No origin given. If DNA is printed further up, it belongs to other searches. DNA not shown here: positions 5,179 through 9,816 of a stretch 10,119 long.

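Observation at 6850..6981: Two complete surface-protein modules joined in frame by a TM-anchor / basic / signal-peptide hairpin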

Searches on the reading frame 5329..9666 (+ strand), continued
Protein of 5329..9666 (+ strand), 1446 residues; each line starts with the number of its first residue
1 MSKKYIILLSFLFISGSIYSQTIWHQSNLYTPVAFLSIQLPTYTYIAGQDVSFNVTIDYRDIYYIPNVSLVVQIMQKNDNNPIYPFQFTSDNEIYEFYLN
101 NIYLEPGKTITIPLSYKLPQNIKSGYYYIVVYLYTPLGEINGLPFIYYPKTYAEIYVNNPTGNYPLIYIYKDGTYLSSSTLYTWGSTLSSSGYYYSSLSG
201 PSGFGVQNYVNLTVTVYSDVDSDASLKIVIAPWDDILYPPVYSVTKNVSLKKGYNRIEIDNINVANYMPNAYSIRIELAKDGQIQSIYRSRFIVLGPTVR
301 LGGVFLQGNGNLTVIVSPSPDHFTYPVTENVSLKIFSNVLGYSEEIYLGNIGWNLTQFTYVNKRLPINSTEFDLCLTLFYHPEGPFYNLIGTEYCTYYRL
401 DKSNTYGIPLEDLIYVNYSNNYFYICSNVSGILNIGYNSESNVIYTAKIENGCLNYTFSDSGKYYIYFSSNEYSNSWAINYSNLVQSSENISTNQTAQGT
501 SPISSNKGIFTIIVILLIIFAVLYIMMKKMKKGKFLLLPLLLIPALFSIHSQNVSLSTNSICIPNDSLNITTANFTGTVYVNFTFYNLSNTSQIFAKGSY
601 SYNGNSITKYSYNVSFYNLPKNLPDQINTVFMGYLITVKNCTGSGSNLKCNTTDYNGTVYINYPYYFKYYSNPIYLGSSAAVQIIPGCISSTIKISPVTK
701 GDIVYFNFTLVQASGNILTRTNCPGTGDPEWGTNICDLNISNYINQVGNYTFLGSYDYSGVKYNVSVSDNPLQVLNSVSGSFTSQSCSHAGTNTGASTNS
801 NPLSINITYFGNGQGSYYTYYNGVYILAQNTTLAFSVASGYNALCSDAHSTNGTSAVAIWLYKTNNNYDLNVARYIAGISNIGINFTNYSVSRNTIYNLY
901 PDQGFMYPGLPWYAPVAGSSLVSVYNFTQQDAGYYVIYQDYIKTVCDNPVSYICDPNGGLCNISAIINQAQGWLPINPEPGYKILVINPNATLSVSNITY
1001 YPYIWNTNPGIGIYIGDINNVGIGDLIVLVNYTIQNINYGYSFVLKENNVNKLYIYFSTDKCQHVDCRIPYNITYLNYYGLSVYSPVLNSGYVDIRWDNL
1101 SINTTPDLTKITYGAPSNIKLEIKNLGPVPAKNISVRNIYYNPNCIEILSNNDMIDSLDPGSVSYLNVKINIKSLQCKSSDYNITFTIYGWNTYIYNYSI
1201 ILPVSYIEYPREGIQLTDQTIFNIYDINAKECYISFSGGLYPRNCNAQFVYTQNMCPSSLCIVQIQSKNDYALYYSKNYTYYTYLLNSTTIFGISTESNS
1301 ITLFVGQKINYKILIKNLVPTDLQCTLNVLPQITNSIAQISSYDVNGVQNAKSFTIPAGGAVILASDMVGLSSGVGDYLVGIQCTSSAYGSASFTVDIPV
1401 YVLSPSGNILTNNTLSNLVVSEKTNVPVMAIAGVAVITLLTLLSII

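Call 58: list_cluster_members(proteins=[P0013, P0014, P0016, P0017, P0023, P0028, P0030, P0031, P0015, P0019])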
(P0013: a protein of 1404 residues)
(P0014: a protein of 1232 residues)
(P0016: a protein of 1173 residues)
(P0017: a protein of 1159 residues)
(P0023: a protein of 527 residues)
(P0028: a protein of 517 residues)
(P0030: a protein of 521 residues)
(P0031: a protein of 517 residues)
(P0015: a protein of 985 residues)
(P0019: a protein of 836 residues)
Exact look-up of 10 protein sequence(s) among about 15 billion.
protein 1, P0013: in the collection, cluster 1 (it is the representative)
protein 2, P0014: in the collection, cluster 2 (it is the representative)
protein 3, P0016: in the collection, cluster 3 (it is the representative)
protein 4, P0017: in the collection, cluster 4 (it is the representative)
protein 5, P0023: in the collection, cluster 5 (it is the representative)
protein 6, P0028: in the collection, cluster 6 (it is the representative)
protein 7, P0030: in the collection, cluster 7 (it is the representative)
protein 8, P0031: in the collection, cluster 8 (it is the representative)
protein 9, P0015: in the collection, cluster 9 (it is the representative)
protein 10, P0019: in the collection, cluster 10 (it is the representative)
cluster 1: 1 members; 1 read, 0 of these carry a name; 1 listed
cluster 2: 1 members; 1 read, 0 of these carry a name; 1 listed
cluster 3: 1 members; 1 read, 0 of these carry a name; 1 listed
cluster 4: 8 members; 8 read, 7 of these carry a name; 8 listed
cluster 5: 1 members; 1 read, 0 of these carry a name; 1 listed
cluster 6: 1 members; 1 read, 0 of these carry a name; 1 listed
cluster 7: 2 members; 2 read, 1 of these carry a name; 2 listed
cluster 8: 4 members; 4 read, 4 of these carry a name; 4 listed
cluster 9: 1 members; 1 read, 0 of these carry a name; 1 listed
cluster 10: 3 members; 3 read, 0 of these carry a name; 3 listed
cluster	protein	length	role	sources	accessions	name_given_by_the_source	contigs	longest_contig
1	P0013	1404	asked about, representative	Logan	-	-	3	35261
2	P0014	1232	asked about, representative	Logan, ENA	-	-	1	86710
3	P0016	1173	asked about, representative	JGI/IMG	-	-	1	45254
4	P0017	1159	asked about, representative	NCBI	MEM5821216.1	MAG: hypothetical protein QXP34_02745, partial [Candidatus Aenigmatarchaeota archaeon]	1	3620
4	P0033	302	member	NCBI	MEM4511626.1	MAG: hypothetical protein QXD25_02330, partial [Nanopusillaceae archaeon]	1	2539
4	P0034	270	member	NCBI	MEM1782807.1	MAG: hypothetical protein QW483_02915, partial [Nanopusillaceae archaeon]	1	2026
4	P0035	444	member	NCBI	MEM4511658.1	MAG: hypothetical protein QXD25_02505, partial [Nanopusillaceae archaeon]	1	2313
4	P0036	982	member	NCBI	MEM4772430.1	MAG: hypothetical protein QW648_00265, partial [Nanoarchaeales archaeon]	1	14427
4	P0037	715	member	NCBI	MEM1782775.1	MAG: hypothetical protein QW483_02750, partial [Nanopusillaceae archaeon]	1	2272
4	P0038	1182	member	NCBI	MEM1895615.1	MAG: hypothetical protein QXR54_00280 [Nanopusillaceae archaeon]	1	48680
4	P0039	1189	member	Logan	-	-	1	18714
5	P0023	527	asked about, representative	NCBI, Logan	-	-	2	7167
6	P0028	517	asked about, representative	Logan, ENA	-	-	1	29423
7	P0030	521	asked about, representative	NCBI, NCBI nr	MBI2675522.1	MAG: hypothetical protein HYX24_03625 [Candidatus Aenigmarchaeota archaeon] | hypothetical protein [Candidatus Aenigmarchaeota archaeon]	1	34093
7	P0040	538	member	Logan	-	-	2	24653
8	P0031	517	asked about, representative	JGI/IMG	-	hypothetical protein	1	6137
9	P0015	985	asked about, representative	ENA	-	-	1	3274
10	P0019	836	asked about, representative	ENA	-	-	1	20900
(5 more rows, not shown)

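Call 70: search_protein_families(library=ncbifam, proteins=[P0023, L016:9563-13132:+], max_evalue=1)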
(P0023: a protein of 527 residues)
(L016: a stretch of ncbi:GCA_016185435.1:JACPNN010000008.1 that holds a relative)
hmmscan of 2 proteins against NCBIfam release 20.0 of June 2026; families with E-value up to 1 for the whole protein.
P0023 (527 aa): 2 families
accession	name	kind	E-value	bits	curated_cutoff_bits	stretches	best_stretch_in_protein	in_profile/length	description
TIGR03927.1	T7SS_EssA_Firm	equivalog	0.047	13.6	32.45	1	480-521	108-150/151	type VII secretion protein EssA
NF033218.1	anchor_AmaP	equivalog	0.19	11.5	55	1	489-523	43-76/166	alkaline shock response membrane anchor protein AmaP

L016:9563-13132:+ (1190 aa): 1 family
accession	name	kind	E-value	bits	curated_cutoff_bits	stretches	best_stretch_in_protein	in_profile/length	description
NF047446.1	barrel_OmpL47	domain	0.00011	22.6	40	1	699-761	6-58/68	OmpL47-type beta-barrel domain-containing protein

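Call 71: search_protein_families(library=pfam, proteins=[P0023, L016:9563-13132:+, L012:3567-6869:+, L017:8144-9988:+, P0013], max_evalue=1)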
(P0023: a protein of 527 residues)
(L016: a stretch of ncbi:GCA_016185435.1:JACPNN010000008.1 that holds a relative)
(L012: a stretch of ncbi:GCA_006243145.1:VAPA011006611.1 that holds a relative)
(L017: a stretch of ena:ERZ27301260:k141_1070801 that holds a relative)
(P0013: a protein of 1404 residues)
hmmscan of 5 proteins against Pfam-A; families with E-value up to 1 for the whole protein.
P0023 (527 aa): 4 families
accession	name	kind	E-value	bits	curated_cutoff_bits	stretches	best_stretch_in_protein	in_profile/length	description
PF16258.11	DUF4912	-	0.049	14.3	29.4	1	205-271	40-107/118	Domain of unknown function (DUF4912)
PF20251.4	Big_14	-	0.099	13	27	1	31-124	5-90/104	Bacterial Ig-like domain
PF02439.20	Adeno_E3_CR2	-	0.17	12.1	36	1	498-525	9-36/38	Adenovirus E3 region protein CR2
PF00746.26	Gram_pos_anchor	-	0.18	12.2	20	1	501-522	21-42/43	LPXTG cell wall anchor motif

L016:9563-13132:+ (1190 aa): 5 families
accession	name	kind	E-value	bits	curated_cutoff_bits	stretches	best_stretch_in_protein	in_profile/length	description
PF24893.1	DUF7743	-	0.0011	19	27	1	679-774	2-100/120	Domain of unknown function (DUF7743)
PF10983.13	DUF2793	-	0.0012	19.1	27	0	235-291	22-80/87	Protein of unknown function (DUF2793)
PF17957.7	Big_7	-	0.0026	18.8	24.1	0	108-166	3-59/70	Bacterial Ig domain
PF08116.16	Toxin_29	-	0.0075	16.7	25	1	27-51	4-28/31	PhTx neurotoxin family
PF11410.13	Antifungal_pept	-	0.083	13.3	22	1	29-47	3-24/33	Antifungal peptide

L012:3567-6869:+ (1101 aa): 0 families

L017:8144-9988:+ (615 aa): 1 family
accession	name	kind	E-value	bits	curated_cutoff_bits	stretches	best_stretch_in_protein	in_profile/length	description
PF19077.6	Big_13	-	0.03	15.2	27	1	224-289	31-101/102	Bacterial Ig-like domain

P0013 (1404 aa): 1 family
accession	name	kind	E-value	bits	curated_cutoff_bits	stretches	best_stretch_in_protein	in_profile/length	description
PF15418.12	DUF4625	-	0.024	15.4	27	1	68-130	51-113/131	Domain of unknown function (DUF4625)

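Call 73: find_encoding_contigs(protein=P0038, flank=10000, max_places=1)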
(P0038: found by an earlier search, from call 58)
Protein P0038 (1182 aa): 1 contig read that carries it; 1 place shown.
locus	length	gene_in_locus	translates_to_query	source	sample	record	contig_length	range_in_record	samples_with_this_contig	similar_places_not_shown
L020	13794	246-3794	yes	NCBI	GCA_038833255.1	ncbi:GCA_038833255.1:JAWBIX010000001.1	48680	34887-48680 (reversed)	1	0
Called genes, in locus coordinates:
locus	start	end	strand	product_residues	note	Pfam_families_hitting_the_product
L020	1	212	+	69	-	PF05362:Lon_C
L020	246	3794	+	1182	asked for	-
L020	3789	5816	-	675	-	PF08915:tRNA-Thr_ED, PF00587:tRNA-synt_2b, PF03129:HGTP_anticodon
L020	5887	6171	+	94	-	PF01282:Ribosomal_S24e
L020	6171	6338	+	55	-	PF01599:Ribosomal_S27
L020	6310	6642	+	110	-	-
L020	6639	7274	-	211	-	PF03167:UDG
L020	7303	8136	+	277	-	PF00491:Arginase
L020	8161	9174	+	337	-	PF01435:Peptidase_M48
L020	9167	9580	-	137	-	PF04027:DUF371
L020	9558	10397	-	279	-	PF08443:RimK, PF02222:ATP-grasp, PF02955:GSH-S_ATP (weak)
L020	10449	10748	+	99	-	PF01191:RNA_pol_Rpb5_C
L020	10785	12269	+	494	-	PF04563:RNA_pol_Rpb2_1, PF04561:RNA_pol_Rpb2_2, PF04565:RNA_pol_Rpb2_3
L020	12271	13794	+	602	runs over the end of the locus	PF04566:RNA_pol_Rpb2_4, PF04567:RNA_pol_Rpb2_5 (weak), PF00562:RNA_pol_Rpb2_6, PF04560:RNA_pol_Rpb2_7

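Call 74: find_encoding_contigs(protein=P0013, flank=10000, max_places=1)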
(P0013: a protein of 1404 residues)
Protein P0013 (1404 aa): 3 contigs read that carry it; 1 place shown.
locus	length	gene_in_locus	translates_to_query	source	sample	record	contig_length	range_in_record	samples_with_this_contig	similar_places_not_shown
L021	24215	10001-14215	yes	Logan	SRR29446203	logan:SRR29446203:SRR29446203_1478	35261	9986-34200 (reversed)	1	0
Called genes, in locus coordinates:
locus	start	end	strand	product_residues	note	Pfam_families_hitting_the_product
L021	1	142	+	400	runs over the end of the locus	?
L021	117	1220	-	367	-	PF01522:Polysacc_deac_1, PF03065:Glyco_hydro_57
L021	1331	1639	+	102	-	-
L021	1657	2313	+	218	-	PF01656:CbiA, PF06564:CBP_BcsQ (faint), PF13614:AAA_31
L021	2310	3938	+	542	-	PF05693:Glycogen_syn, PF08323:Glyco_transf_5 (weak), PF00534:Glycos_transf_1 (faint)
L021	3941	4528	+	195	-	-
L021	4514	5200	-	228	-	PF01172:SBDS_N, PF09377:SBDS_domain_II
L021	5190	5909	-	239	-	PF00227:Proteasome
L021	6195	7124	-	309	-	PF08271:Zn_Ribbon_TF, PF00134:Cyclin_N (faint), PF00382:TFIIB, PF21886:BRF2-like_C_cyclin_rpt (faint), PF00382:TFIIB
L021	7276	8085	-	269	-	-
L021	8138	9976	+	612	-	PF20030:bpMoxR (weak), PF01078:Mg_chelatase, PF20720:nSTAND3 (weak), PF13401:AAA_22 (weak), PF00158:Sigma54_activat, PF20436:LonB_AAA-LID, PF05362:Lon_C, PF13541:ChlI, +6 more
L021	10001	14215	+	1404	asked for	-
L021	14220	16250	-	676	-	PF08915:tRNA-Thr_ED, PF00587:tRNA-synt_2b, PF03129:HGTP_anticodon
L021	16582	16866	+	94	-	PF01282:Ribosomal_S24e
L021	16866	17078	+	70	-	PF01599:Ribosomal_S27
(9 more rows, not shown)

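Call 75: find_encoding_contigs(protein=P0014, flank=10000, max_places=1)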
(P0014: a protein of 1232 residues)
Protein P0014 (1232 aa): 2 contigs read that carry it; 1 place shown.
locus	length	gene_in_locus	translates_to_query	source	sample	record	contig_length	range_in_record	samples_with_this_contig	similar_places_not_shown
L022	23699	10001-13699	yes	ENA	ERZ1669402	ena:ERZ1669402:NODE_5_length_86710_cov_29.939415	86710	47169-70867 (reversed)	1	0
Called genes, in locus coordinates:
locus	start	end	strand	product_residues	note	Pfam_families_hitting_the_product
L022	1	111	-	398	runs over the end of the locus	PF03065:Glyco_hydro_57, PF01522:Polysacc_deac_1 (weak)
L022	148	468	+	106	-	-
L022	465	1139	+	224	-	PF01656:CbiA, PF06564:CBP_BcsQ (faint), PF10609:ParA (weak), PF13614:AAA_31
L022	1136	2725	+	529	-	PF05693:Glycogen_syn, PF08323:Glyco_transf_5, PF13692:Glyco_trans_1_4 (faint), PF05693:Glycogen_syn, PF20706:GT4-conflict (weak), PF00534:Glycos_transf_1 (weak)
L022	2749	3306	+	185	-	-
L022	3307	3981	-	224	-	PF01172:SBDS_N, PF09377:SBDS_domain_II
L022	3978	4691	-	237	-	PF10584:Proteasome_A_N, PF00227:Proteasome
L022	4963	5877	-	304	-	PF08271:Zn_Ribbon_TF, PF00134:Cyclin_N (faint), PF00382:TFIIB, PF21913:ORC6_2nd (faint), PF00382:TFIIB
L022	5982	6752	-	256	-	-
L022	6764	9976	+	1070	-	PF01078:Mg_chelatase (weak), PF20030:bpMoxR (weak), PF20720:nSTAND3 (weak), PF00158:Sigma54_activat, PF07728:AAA_5 (weak), PF20436:LonB_AAA-LID, PF05362:Lon_C, PF13541:ChlI (weak), +1 more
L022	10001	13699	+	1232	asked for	-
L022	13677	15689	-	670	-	PF08915:tRNA-Thr_ED, PF00587:tRNA-synt_2b, PF03129:HGTP_anticodon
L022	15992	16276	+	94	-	PF01282:Ribosomal_S24e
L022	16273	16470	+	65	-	PF01599:Ribosomal_S27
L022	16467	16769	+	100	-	-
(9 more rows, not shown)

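Call 76: find_encoding_contigs(protein=P0016, flank=10000, max_places=1)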
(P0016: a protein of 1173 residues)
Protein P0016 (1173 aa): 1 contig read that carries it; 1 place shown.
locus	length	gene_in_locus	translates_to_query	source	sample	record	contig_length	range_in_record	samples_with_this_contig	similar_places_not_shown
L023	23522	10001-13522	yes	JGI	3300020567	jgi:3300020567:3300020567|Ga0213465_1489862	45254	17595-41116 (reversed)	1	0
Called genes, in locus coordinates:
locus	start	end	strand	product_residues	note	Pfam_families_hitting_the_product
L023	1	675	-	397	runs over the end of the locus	PF03065:Glyco_hydro_57, PF01522:Polysacc_deac_1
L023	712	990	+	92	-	-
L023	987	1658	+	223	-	PF01656:CbiA, PF06564:CBP_BcsQ (faint), PF10609:ParA (weak), PF13614:AAA_31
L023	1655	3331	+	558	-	PF05693:Glycogen_syn, PF08323:Glyco_transf_5, PF13439:Glyco_transf_4 (weak), PF13692:Glyco_trans_1_4 (faint), PF00534:Glycos_transf_1 (weak), PF20706:GT4-conflict (weak)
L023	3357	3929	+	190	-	-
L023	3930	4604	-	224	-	PF01172:SBDS_N, PF09377:SBDS_domain_II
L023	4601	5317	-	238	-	PF10584:Proteasome_A_N, PF00227:Proteasome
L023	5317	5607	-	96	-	-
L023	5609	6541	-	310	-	PF08271:Zn_Ribbon_TF, PF00134:Cyclin_N (faint), PF21886:BRF2-like_C_cyclin_rpt (faint), PF00382:TFIIB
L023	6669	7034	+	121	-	PF02675:AdoMet_dc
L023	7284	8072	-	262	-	-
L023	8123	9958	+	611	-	PF20030:bpMoxR (weak), PF01078:Mg_chelatase, PF20720:nSTAND3 (faint), PF07728:AAA_5 (weak), PF00158:Sigma54_activat, PF20436:LonB_AAA-LID, PF05362:Lon_C, PF13541:ChlI (weak), +1 more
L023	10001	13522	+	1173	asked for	-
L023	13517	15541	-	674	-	PF08915:tRNA-Thr_ED, PF00587:tRNA-synt_2b, PF03129:HGTP_anticodon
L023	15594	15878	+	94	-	PF01282:Ribosomal_S24e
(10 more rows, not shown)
